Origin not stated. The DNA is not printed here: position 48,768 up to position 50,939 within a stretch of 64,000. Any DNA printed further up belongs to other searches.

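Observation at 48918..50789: N-terminally extended KamA-family radical-SAM aminomutase embedded between gcvPB and lipA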

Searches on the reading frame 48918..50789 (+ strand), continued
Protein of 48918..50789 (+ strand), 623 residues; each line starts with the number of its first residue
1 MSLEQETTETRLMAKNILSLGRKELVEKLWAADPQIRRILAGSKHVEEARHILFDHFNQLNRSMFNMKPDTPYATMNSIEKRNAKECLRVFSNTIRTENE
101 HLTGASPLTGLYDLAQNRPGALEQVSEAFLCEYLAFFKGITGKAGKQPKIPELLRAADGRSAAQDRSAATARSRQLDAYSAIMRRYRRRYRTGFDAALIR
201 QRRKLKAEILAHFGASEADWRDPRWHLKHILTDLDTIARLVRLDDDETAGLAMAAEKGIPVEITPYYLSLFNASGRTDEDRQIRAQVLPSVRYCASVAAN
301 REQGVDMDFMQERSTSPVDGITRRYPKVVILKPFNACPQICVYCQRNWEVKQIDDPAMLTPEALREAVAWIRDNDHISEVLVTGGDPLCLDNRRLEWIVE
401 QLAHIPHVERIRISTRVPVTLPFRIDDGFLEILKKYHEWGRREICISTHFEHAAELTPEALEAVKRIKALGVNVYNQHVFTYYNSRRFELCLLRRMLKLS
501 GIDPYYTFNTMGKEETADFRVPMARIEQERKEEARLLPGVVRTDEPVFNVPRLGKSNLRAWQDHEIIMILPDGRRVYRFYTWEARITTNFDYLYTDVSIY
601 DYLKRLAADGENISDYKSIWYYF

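Call 24: search_protein_families(library=pfam, proteins=[L047:11825-13084:+, L068:6684-8006:+, L062:1986-3293:-, L055:13946-15136:+, L055:12070-12828:+, L055:8565-9773:+, L037:11976-13184:+, L064:8356-9480:+, L061:2342-3391:+, L045:11859-12326:+], max_evalue=0.00001)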
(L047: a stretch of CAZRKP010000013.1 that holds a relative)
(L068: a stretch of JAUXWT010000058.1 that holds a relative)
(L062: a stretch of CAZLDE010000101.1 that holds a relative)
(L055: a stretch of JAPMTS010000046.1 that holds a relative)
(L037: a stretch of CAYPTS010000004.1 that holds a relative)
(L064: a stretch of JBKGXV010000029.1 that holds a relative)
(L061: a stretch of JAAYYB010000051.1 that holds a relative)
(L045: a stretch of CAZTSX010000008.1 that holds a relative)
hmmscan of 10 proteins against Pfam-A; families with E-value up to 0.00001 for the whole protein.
L047:11825-13084:+ (419 aa): 1 family
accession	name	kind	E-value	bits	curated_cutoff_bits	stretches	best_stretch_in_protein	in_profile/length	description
PF03600.22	CitMHS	-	3.1e-29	102.6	31.9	1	12-364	1-334/336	Citrate transporter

L068:6684-8006:+ (440 aa): 1 family
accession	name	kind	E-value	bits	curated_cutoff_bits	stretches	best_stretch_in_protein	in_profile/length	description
PF00155.27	Aminotran_1_2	-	1.7e-46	159.5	19.7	1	47-380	2-337/361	Aminotransferase class I and II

L062:1986-3293:- (435 aa): 6 families
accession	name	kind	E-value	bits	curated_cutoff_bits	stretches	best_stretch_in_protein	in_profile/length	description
PF00534.26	Glycos_transf_1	-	6.2e-39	133.7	26.4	1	239-412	4-172/172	Glycosyl transferases group 1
PF13692.12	Glyco_trans_1_4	-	4.1e-27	95.6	27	1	252-397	3-141/142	Glycosyl transferases group 1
PF13439.12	Glyco_transf_4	-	1.7e-23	83.9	28.5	1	36-225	1-169/170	Glycosyltransferase Family 4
PF20706.3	GT4-conflict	-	8.9e-17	61.6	26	1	223-420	173-379/385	Family 4 Glycosyltransferase in conflict systems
PF13579.12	Glyco_trans_4_4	-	2.6e-16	60.8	29.7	1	37-221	1-158/158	Glycosyl transferase 4-like domain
PF08323.17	Glyco_transf_5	-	2.3e-11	44.3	22.7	1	23-206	1-225/239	Starch synthase catalytic domain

L055:13946-15136:+ (396 aa): 0 families

L055:12070-12828:+ (252 aa): 7 families
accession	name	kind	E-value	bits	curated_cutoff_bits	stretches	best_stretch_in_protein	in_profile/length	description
PF13847.12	Methyltransf_31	-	3.3e-27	95.4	27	1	45-163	5-129/145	Methyltransferase domain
PF08241.18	Methyltransf_11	-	2.9e-25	89.2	21.2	1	48-141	1-93/95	Methyltransferase domain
PF13649.12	Methyltransf_25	-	6e-25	88.2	27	1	47-139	1-97/97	Methyltransferase domain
PF01209.24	Ubie_methyltran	-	7.7e-16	58.6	20.1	1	43-142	47-150/233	ubiE/COQ5 methyltransferase family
PF08242.18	Methyltransf_12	-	8.6e-13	49.3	30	1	48-141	1-98/98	Methyltransferase domain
PF13489.12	Methyltransf_23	-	8.1e-12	45.6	27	1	41-147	20-120/164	Methyltransferase domain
PF02353.26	CMAS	-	5.3e-06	26.4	27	1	46-154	65-175/273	Mycolic acid cyclopropane synthetase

L055:8565-9773:+ (402 aa): 1 family
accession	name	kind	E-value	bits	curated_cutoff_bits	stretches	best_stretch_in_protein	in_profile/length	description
PF00999.27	Na_H_Exchanger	-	3e-53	181.5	26.2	1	12-400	4-372/375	Sodium/hydrogen exchanger, transmembrane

L037:11976-13184:+ (402 aa): 2 families
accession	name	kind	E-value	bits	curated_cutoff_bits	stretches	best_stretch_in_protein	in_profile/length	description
PF13635.12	DUF4143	-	1.2e-27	97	28.1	1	200-348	2-160/160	Domain of unknown function (DUF4143)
PF13173.12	AAA_14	-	6.9e-24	84.7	27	1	18-144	3-128/129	AAA domain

L064:8356-9480:+ (374 aa): 0 families

L061:2342-3391:+ (349 aa): 1 family
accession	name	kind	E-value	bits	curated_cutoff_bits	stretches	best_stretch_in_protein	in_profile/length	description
PF16811.11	TAtT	-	2.9e-70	237.1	26.5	1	84-342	2-263/263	TRAP transporter T-component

L045:11859-12326:+ (155 aa): 0 families

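Call 31: predict_structure(alignment_id=A2)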
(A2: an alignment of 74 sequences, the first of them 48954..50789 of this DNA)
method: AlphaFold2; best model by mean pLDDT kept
length: 611 residues; sequences in the alignment: 74
mean_pLDDT: 86.4   pTM: 0.85
mean pLDDT of the five models: 86.4, 84.5, 84.4, 83.5, 81.3
residues with pLDDT >= 90: 360; 70-90: 168; 50-70: 60; < 50: 23
segments of 3 or more residues with pLDDT < 50: 134-146, 544-549
pLDDT, mean of each block of 10 residues (from residue 1): 74 95 96 96 93 74 82 93 94 95 96 96 91 52 47 69 80 85 95 98 97 95 96 97 93 97 93 94 91 77 82 85 89 75 88 96 94 91 97 96 94 97 94 94 96 97 90 88 91 72 84 81 64 56 46 89 82 64 90 91 85 85
secondary structure, 60 per line:
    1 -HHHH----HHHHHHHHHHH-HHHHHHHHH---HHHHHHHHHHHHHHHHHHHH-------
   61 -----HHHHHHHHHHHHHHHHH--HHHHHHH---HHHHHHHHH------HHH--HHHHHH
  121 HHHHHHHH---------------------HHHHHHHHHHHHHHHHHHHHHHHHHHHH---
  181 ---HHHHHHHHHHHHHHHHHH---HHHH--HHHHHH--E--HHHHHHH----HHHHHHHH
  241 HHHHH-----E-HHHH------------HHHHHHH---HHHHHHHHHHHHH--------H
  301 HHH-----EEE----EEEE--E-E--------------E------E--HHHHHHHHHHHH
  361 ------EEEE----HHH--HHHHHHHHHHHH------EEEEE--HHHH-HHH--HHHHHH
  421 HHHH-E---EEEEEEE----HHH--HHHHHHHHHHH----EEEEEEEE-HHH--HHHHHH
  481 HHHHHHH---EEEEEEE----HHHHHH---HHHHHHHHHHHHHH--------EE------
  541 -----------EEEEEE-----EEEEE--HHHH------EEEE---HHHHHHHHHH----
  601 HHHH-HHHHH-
elements in order: H2-5 H10-20 H22-30 H34-53 H66-82 H85-91 H95-103 H115-128 H150-177 H184-201 H205-208 H211-216 H222-228 H233-245 H253-256 H269-275 H279-291 H300-303 E309-311 E316-319 H349-360 E367-370 H380-391 E398-402 H405-408 H415-424 E430-436 H446-456 E461-468 H475-487 E491-497 H502-507 H511-524 E552-557 E563-567 H570-573 E580-583 H587-596 H601-604 H606-610

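Call 35: fold_search(model_id=the predicted structure, library=pdb)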
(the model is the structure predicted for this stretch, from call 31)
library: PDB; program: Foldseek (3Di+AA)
matches with E <= 10: 1210; with E <= 0.001: 21
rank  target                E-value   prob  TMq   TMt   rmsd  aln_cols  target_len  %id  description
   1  2a5h_B                1.6e-22  1.00  0.49  0.73   8.2       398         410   26  2.1 Angstrom X-ray crystal structure of lysine-2,3-aminomutase from Clostridium subterminale SB4, with Michaelis analo (released 2005-10-04)
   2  2a5h_A                1.4e-21  1.00  0.49  0.73  11.0       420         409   26  2.1 Angstrom X-ray crystal structure of lysine-2,3-aminomutase from Clostridium subterminale SB4, with Michaelis analo (released 2005-10-04)
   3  6efn                  9.4e-05  1.00  0.29  0.44   5.7       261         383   11  Structure of a RiPP maturase, SkfB (released 2018-10-24)
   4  6xi9_B                1.0e-04  1.00  0.26  0.40  16.1       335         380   14  X-ray crystal structure of MqnE from Pedobacter heparinus in complex with aminofutalosine and methionine (released 2020-07-15)
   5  6xig_B                1.3e-04  1.00  0.28  0.42  14.3       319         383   13  X-ray crystal structure of MqnE from Pedobacter heparinus (released 2020-07-15)
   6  5v1s_A                2.2e-04  1.00  0.27  0.37  17.4       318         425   12  Crystal structure of Streptococcus suis SuiB bound to S-adenosylmethionine (released 2017-08-30)
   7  7n7h                  2.3e-04  1.00  0.29  0.57   4.0       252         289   13  X-ray crystal structure of Viperin-like enzyme from Nematostella vectensis (released 2021-07-07)
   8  9dgw_B                2.5e-04  1.00  0.28  0.56   4.8       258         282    9  X-ray crystal structure of the Viperin-like enzyme from T. virens with bound CTP and SAM (released 2025-02-12)
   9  5vsl_A                4.0e-04  1.00  0.29  0.64  10.2       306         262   13  Crystal structure of viperin with bound [4Fe-4S] cluster and S-adenosylhomocysteine (SAH) (released 2017-06-14)
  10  5v1q_A                4.0e-04  1.00  0.29  0.40  21.6       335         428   12  Crystal structure of Streptococcus suis SuiB (released 2017-08-30)
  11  7qbv_D                4.4e-04  1.00  0.27  0.38   6.3       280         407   13  B12-dependent radical SAM methyltransferase, Mmp10 with [4Fe-4S] cluster, cobalamin, and S-adenosyl-L-homocysteine bou (released 2022-02-02)
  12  6q2p_A                4.6e-04  1.00  0.30  0.58   8.2       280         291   11  Crystal structure of mouse viperin bound to cytidine triphosphate and S-adenosylhomocysteine (released 2020-01-22)
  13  7qbu_B                4.6e-04  1.00  0.26  0.36   6.6       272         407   13  B12-dependent radical SAM methyltransferase, Mmp10 with [4Fe-4S] cluster, cobalamin, and S-methyl-5'-thioadenosine bou (released 2022-02-02)
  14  7qbt_B                6.1e-04  1.00  0.27  0.38   6.3       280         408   12  B12-dependent radical SAM methyltransferase, Mmp10 with [4Fe-4S] cluster, cobalamin, and S-methyl-5'-thioadenosine bou (released 2022-02-02)
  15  9dfw_A                6.4e-04  1.00  0.28  0.55   8.6       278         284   10  X-ray crystal structure of an engineered Viperin-like enzyme from T. virens with bound CTP and SAM (released 2025-02-12)
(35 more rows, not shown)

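Call 50: search_protein_families(library=pfam, alignment_id=A4, max_evalue=0.00001)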
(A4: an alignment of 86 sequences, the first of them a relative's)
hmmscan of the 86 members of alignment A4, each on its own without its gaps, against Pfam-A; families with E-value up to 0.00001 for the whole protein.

A. member 1, L021:8825-9934:+ (369 aa): 0 families

B. families by the number of members that match (of 86 scanned): 119 families (the first 25 are shown)
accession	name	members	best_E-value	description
PF00583.31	Acetyltransf_1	4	2.3e-22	Acetyltransferase (GNAT) family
PF00999.27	Na_H_Exchanger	3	3e-53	Sodium/hydrogen exchanger, transmembrane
PF13847.12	Methyltransf_31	3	3.3e-27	Methyltransferase domain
PF08241.18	Methyltransf_11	3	2.9e-25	Methyltransferase domain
PF13649.12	Methyltransf_25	3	6e-25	Methyltransferase domain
PF01209.24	Ubie_methyltran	3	7.7e-16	ubiE/COQ5 methyltransferase family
PF08242.18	Methyltransf_12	3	8.6e-13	Methyltransferase domain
PF13489.12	Methyltransf_23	3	4.5e-12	Methyltransferase domain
PF01515.24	PTA_PTB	2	1.5e-86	Phosphate acetyl/butaryl transferase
PF16811.11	TAtT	2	2.1e-71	TRAP transporter T-component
PF00155.27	Aminotran_1_2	2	2.4e-64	Aminotransferase class I and II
PF00378.25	ECH_1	2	3.3e-61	Enoyl-CoA hydratase/isomerase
PF07992.20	Pyr_redox_2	2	1.3e-37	Pyridine nucleotide-disulphide oxidoreductase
PF19328.4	DAP_DH_C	2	1.7e-33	2,4-diaminopentanoate dehydrogenase C-terminal domain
PF16113.10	ECH_2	2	9.3e-32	Enoyl-CoA hydratase/isomerase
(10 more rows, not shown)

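Call 60: search_protein_families(library=ncbifam, proteins=[L079:7834-9159:+, L027:8979-9977:+, L034:3527-4546:+, L055:12070-12828:+, L055:12825-13907:+, L055:13946-15136:+, L021:8825-9934:+], max_evalue=0.00001)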
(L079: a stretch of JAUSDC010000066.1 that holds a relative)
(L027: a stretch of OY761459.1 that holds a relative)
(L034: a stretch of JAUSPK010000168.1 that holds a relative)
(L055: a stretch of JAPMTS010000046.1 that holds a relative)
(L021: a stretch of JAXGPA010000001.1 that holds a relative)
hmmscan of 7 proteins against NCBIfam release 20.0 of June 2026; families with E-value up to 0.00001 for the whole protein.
L079:7834-9159:+ (441 aa): 6 families
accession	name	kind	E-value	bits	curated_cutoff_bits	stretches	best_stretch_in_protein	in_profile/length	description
TIGR03820.1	lys_2_3_AblA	equivalog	3.5e-238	790.2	525.4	1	20-434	3-417/417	lysine 2,3-aminomutase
TIGR04368.1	Glu_2_3_NH3_mut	equivalog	7.6e-141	469.3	650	1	7-376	40-403/404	glutamate 2,3-aminomutase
TIGR04468.1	arg_2_3_am_muta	equivalog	6.8e-110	367.4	600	1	23-370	1-346/351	arginine 2,3-aminomutase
TIGR00238.1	TIGR00238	subfamily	5.1e-108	361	199.2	1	23-343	13-331/331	KamA family radical SAM protein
TIGR03822.1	AblA_like_2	hypoth_equivalog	7.5e-95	317.6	396.25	1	50-354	14-319/321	lysine-2,3-aminomutase-like protein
TIGR03821.1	EFP_modif_epmB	equivalog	1.1e-71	241.5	369.3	1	27-349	1-320/321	EF-P beta-lysylation protein EpmB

L027:8979-9977:+ (332 aa): 1 family
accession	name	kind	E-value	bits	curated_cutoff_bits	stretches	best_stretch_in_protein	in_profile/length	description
NF040740.1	ornith_Ord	equivalog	4e-78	263.2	400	1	6-330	1-331/335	2,4-diaminopentanoate dehydrogenase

L034:3527-4546:+ (339 aa): 44 families (the best 25 are shown)
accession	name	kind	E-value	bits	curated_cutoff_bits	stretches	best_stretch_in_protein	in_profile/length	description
TIGR03385.1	CoA_CoA_reduc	equivalog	5.5e-86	289.1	578.8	1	1-331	109-438/439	CoA-disulfide reductase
NF007123.0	PRK09564.1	equivalog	7.5e-83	278.7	458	1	1-334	109-442/444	CoA-disulfide reductase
NF046103.1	NOXase_Strep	equivalog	7.3e-50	170.2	600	1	1-332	107-438/442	H2O-forming NADH oxidase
NF010037.0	PRK13512.1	equivalog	9e-41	140.2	394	1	13-329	120-431/438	CoA-disulfide reductase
TIGR02053.1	MerA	equivalog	3.3e-38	131.8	454.45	1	1-311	135-433/465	mercury(II) reductase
TIGR02374.1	nitri_red_nirB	equivalog_domain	5.4e-32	111.1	578.35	1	1-236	102-332/794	nitrite reductase large subunit NirB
NF045765.1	PhenlGlyoxDHPadH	equivalog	1.3e-29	103.4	475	1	1-233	105-336/416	NADH-dependent phenylglyoxylate dehydrogenase subunit epsilon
TIGR01350.1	lipoamide_DH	equivalog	3e-27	95.5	408.8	1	27-305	161-428/461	dihydrolipoyl dehydrogenase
NF004776.0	PRK06116.1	equivalog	3.9e-27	95.3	480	1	2-287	138-410/450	glutathione-disulfide reductase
TIGR01424.1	gluta_reduc_2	equivalog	2.7e-26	92.2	606.05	1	40-289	165-408/446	glutathione-disulfide reductase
NF005884.0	PRK07846.1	equivalog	2.3e-23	82.5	501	1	42-288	169-408/454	mycothione reductase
NF004991.0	PRK06370.1-3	subfamily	4.1e-23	81.7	620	1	1-317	170-473/509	FAD-containing oxidoreductase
TIGR01421.1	gluta_reduc_1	equivalog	1.1e-22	80.8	556.15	1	1-177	135-306/450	glutathione-disulfide reductase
NF011565.0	PRK14989.1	subfamily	1.3e-22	79.7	883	1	1-235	107-336/847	nitrite reductase large subunit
NF003437.0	PRK04965.1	equivalog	3.8e-22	78.8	392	1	1-181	105-280/378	NADH:flavorubredoxin reductase NorW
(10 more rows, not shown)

L055:12070-12828:+ (252 aa): 39 families (the best 25 are shown)
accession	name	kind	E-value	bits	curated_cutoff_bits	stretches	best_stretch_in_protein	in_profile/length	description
NF045667.1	MTase_DVU1556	equivalog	1.9e-38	132.1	155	1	23-198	2-175/213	DVU_1556 family methyltransferase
NF008823.0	PRK11873.1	subfamily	2.6e-21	76.3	263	1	46-160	80-198/272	arsenite methyltransferase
TIGR01934.1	MenG_MenH_UbiE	subfamily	4.3e-20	72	158.35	1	40-149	36-147/223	ubiquinone/menaquinone biosynthesis methyltransferase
NF041675.1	sarc_dimgly_tmase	equivalog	1.9e-17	64.1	550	1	33-198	56-225/278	sarcosine/dimethylglycine N-methyltransferase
NF040539.1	AST_met_ArsM_2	exception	5.7e-17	62.4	240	1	38-150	51-170/262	putative arsinothricin biosynthesis methyltransferase ArsM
NF001244.0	PRK00216.1-5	equivalog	5.9e-17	61.8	216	1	46-151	51-161/236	bifunctional demethylmenaquinone methyltransferase/2-methoxy-6-polyprenyl-1,4-benzoquinol methylase UbiE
NF041537.1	ArsM_AhpD_UU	exception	2e-16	59.7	510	1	40-160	73-197/345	arsenite methyltransferase/AhpD domain selenoprotein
NF047649.1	MTase_UXPK_star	exception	3.6e-16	59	460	1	46-160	80-198/283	methyltransferase/UXPK-star double selenoprotein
NF001240.0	PRK00216.1-1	equivalog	6.6e-16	58.1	378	1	18-141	37-166/251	bifunctional demethylmenaquinone methyltransferase/2-methoxy-6-polyprenyl-1,4-benzoquinol methylase UbiE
NF001241.0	PRK00216.1-2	equivalog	9.5e-16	58.1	327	1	16-145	23-149/231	demethylmenaquinone methyltransferase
NF045882.1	PLipidMtase_Leg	equivalog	1.4e-14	54.4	390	1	20-182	21-178/207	phospholipid N-methyltransferase PmtA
NF045825.1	FAmtase_mtf2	equivalog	1.8e-14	53.6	400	1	46-156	61-171/248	fatty-acid O-methyltransferase Mtf2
NF041536.1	ArsM_DUF2284_UU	exception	4.1e-14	51.8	575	1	38-150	71-187/459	arsenite methyltransferase/DUF2284 domain selenoprotein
TIGR02072.1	BioC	equivalog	4.9e-14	52.7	184.95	1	44-141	35-130/244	malonyl-ACP O-methyltransferase BioC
NF001242.0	PRK00216.1-3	equivalog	1.1e-13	51.1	351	1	44-141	71-173/258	bifunctional demethylmenaquinone methyltransferase/2-methoxy-6-polyprenyl-1,4-benzoquinol methylase UbiE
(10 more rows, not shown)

L055:12825-13907:+ (360 aa): 2 families
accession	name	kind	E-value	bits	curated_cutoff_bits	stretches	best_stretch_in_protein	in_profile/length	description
TIGR00383.1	corA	equivalog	4.7e-101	338.3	200.75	1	45-360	8-320/320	magnesium/cobalt transporter CorA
NF007092.0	PRK09546.1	equivalog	3e-21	75.9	292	1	69-360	41-327/327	zinc transporter ZntB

L055:13946-15136:+ (396 aa): 0 families

L021:8825-9934:+ (369 aa): 0 families
